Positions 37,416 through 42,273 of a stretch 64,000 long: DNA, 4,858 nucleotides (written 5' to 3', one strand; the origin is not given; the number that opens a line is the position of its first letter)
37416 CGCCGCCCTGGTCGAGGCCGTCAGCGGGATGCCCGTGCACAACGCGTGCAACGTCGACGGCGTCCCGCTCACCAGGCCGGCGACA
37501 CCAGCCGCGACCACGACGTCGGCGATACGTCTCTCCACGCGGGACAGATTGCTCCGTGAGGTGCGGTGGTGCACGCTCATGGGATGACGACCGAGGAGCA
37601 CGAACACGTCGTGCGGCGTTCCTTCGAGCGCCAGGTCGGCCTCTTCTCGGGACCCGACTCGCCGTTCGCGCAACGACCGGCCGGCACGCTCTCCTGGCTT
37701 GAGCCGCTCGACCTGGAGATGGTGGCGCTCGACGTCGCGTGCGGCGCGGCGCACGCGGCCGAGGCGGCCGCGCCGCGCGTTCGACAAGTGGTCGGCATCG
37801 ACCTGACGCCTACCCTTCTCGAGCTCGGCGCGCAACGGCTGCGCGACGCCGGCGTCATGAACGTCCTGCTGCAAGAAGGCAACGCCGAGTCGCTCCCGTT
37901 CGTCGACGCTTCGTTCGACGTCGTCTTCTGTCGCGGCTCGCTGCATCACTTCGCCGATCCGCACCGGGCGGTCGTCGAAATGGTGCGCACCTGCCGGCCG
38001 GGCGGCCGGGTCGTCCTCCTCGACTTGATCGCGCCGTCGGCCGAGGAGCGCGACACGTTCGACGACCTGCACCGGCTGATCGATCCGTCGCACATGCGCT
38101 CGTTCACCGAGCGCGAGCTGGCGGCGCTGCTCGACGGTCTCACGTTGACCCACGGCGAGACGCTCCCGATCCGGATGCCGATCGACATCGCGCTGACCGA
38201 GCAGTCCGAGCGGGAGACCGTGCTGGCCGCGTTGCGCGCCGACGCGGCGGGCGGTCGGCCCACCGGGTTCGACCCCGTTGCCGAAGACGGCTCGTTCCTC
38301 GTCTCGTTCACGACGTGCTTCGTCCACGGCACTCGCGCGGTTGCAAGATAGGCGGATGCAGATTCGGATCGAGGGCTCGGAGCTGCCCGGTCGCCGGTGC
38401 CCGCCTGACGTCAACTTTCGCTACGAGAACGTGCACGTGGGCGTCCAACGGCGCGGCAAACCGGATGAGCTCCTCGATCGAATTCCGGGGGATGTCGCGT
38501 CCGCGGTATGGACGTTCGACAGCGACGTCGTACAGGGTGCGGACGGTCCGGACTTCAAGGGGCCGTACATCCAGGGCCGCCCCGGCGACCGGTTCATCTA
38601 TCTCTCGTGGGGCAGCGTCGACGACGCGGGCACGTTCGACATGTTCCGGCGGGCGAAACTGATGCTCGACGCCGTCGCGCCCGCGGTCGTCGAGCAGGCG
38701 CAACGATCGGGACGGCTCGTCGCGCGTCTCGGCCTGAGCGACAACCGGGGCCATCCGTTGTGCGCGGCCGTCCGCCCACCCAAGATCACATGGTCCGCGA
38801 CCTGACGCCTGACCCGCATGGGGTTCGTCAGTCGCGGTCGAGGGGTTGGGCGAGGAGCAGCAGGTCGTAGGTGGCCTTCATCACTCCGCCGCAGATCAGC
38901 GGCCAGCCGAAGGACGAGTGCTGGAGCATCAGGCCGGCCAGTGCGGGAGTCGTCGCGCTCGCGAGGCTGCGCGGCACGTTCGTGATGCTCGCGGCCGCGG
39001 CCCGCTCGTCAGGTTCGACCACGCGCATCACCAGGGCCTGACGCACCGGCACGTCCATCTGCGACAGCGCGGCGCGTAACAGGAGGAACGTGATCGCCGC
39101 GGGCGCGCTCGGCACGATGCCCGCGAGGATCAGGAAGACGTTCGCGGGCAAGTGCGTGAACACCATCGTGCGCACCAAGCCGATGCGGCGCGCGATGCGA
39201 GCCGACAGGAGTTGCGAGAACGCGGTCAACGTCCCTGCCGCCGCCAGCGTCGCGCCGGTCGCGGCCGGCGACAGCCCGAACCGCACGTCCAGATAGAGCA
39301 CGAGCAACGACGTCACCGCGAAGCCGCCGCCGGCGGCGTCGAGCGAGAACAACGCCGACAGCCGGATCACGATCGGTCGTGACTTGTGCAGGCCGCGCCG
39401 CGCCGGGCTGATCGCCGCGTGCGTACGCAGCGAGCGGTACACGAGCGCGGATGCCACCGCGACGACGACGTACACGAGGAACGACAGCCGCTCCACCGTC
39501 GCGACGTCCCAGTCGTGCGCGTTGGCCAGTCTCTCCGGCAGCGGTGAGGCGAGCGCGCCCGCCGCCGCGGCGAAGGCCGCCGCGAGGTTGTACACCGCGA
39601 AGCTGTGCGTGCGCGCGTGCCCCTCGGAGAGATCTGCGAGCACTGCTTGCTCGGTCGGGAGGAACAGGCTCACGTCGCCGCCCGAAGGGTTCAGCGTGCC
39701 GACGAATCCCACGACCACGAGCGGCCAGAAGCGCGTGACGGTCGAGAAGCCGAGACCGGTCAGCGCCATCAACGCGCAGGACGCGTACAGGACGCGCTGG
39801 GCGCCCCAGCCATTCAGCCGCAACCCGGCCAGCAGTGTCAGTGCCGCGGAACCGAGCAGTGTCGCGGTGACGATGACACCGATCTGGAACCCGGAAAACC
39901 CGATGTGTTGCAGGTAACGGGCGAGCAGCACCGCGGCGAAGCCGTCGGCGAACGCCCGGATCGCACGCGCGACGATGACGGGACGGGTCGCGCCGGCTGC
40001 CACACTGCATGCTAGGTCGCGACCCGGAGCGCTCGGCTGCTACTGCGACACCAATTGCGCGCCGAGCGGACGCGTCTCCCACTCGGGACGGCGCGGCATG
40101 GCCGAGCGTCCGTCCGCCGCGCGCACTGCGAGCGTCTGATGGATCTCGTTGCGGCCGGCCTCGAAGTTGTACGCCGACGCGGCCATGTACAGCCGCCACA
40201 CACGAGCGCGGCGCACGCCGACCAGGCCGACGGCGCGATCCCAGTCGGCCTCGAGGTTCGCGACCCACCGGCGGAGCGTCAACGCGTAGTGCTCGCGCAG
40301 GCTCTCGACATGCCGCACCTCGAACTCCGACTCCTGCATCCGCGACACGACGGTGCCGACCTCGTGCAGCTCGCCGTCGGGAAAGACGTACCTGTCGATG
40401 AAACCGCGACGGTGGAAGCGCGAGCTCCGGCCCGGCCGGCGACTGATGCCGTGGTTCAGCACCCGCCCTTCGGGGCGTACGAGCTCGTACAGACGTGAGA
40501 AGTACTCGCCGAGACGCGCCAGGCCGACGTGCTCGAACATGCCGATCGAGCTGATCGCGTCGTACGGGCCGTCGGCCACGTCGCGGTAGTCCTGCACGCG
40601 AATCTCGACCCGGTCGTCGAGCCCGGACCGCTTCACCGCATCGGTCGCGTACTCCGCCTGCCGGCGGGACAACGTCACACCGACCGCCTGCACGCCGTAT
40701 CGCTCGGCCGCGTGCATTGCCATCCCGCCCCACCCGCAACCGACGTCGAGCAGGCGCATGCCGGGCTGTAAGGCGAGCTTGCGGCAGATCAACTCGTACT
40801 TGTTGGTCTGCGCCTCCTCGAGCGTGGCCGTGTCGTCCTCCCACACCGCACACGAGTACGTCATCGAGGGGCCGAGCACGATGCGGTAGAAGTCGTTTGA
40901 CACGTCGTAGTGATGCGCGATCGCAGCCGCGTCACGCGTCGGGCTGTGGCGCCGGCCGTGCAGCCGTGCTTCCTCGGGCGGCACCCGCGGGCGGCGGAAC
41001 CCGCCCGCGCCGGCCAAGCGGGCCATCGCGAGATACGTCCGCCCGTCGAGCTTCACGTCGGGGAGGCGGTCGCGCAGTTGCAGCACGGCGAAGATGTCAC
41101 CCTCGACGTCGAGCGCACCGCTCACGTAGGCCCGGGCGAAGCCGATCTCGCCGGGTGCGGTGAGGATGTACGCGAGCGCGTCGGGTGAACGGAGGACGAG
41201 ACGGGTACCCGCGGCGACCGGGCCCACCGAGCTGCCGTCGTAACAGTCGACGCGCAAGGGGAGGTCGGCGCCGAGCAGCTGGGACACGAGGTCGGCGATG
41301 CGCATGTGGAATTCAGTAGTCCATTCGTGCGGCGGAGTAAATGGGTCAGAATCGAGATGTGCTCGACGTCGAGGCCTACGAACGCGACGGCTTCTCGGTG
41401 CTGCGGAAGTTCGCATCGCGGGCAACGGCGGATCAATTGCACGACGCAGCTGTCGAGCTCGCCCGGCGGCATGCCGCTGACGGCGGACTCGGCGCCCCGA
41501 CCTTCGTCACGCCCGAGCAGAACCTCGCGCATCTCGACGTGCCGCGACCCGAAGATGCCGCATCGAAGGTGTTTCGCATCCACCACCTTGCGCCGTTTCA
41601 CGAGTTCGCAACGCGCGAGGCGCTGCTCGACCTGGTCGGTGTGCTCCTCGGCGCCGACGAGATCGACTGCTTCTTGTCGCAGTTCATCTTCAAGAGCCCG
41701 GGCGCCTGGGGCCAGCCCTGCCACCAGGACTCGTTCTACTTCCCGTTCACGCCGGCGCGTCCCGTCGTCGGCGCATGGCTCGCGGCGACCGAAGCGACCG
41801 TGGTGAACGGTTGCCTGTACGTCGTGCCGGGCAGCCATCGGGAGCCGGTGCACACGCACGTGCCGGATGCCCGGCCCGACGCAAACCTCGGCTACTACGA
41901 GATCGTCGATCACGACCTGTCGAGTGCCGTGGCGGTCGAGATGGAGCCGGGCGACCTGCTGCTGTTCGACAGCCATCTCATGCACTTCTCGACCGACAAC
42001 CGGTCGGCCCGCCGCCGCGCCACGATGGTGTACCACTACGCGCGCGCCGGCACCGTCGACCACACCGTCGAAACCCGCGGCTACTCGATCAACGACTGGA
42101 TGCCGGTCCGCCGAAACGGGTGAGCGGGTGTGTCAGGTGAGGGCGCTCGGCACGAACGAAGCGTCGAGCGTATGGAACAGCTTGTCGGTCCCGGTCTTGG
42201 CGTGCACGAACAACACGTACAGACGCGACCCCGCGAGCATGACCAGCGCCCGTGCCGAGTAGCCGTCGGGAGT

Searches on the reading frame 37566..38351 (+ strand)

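Call 16: search_protein_families(library=pfam, proteins=[window:37566-38351:+], max_evalue=0.001)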
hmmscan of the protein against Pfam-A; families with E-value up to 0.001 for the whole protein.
window:37566-38351:+ (261 aa): 8 families
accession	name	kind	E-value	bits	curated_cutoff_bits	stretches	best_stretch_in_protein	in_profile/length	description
PF08241.18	Methyltransf_11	-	5.3e-25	88.3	21.2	1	55-151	1-95/95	Methyltransferase domain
PF13649.12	Methyltransf_25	-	8.6e-22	78.1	27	1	55-147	2-97/97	Methyltransferase domain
PF13847.12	Methyltransf_31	-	5.4e-20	72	27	1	51-153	4-111/145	Methyltransferase domain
PF01209.24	Ubie_methyltran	-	6.7e-17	62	20.1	1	54-158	51-158/233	ubiE/COQ5 methyltransferase family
PF08242.18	Methyltransf_12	-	2.4e-15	57.5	30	1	55-149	1-98/98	Methyltransferase domain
PF13489.12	Methyltransf_23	-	2.1e-13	50.8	27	1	48-190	20-155/164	Methyltransferase domain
PF08003.17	Methyltransf_9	-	0.00018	21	23.8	1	52-158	117-224/315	Protein of unknown function (DUF1698)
PF01135.25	PCMT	-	0.00057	20.1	20.3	1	39-120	63-146/210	Protein-L-isoaspartate(D-aspartate) O-methyltransferase (PCMT)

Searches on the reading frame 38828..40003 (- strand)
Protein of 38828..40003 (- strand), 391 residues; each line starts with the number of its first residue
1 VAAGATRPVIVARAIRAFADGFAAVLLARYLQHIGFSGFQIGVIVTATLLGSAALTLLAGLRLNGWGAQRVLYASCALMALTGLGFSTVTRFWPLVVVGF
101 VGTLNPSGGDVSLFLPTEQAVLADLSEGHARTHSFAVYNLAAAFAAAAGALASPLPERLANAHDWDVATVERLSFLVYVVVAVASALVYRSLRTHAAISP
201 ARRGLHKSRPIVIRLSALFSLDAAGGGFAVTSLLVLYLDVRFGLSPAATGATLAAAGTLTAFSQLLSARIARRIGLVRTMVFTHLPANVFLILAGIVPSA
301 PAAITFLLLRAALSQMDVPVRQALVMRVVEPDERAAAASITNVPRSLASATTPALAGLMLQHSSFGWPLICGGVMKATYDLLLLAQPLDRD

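Call 16: search_protein_families(library=pfam, proteins=[window:38828-40003:-], max_evalue=0.001)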
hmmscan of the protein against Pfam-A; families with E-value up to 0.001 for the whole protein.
window:38828-40003:- (391 aa): 1 family
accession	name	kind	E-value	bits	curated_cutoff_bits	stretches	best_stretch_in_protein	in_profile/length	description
PF07690.21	MFS_1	-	7e-26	91.4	33.4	2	11-307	3-298/347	Major Facilitator Superfamily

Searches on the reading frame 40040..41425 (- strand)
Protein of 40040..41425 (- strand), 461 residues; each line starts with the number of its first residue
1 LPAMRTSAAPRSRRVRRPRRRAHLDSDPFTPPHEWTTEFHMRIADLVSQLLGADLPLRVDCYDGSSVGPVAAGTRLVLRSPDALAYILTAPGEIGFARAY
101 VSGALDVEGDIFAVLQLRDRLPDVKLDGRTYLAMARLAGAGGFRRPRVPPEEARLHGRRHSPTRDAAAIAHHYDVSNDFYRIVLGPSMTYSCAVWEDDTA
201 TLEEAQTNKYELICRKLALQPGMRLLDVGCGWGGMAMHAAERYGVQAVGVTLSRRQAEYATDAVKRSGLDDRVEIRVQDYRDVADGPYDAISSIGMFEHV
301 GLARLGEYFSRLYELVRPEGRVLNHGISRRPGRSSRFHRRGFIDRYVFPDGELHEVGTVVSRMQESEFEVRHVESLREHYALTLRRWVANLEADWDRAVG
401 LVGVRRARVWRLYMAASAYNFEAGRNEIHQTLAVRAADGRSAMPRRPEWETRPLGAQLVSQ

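Call 16: search_protein_families(library=pfam, proteins=[window:40040-41425:-], max_evalue=0.001)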
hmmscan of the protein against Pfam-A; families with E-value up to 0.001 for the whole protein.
window:40040-41425:- (461 aa): 8 families
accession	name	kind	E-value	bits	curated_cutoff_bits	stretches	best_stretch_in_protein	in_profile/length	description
PF02353.26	CMAS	-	1.6e-99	333.1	27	1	161-430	2-272/273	Mycolic acid cyclopropane synthetase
PF13649.12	Methyltransf_25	-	8.4e-15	55.7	27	1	226-320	2-97/97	Methyltransferase domain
PF08241.18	Methyltransf_11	-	1.4e-12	48.5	21.2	1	226-323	1-94/95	Methyltransferase domain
PF13489.12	Methyltransf_23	-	3.8e-11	43.4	27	1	217-325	16-117/164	Methyltransferase domain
PF08242.18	Methyltransf_12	-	5.2e-11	43.6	30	1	226-322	1-98/98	Methyltransferase domain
PF13847.12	Methyltransf_31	-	4e-07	30.3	27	1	220-323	2-108/145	Methyltransferase domain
PF01135.25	PCMT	-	1e-05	25.8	20.3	1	212-292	64-147/210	Protein-L-isoaspartate(D-aspartate) O-methyltransferase (PCMT)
PF05175.20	MTS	-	0.0002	21.5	23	1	213-291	23-102/170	Methyltransferase small domain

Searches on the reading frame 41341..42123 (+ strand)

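Call 16: search_protein_families(library=pfam, proteins=[window:41341-42123:+], max_evalue=0.001)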
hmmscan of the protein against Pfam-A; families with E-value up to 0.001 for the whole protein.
window:41341-42123:+ (260 aa): 2 families
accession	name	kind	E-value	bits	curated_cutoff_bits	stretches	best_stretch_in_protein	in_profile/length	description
PF05721.19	PhyH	-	2.2e-34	120.1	22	1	13-226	1-211/213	Phytanoyl-CoA dioxygenase (PhyH)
PF13759.12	2OG-FeII_Oxy_5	-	4.8e-05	24.1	27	1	153-230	21-99/101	Putative 2OG-Fe(II) oxygenase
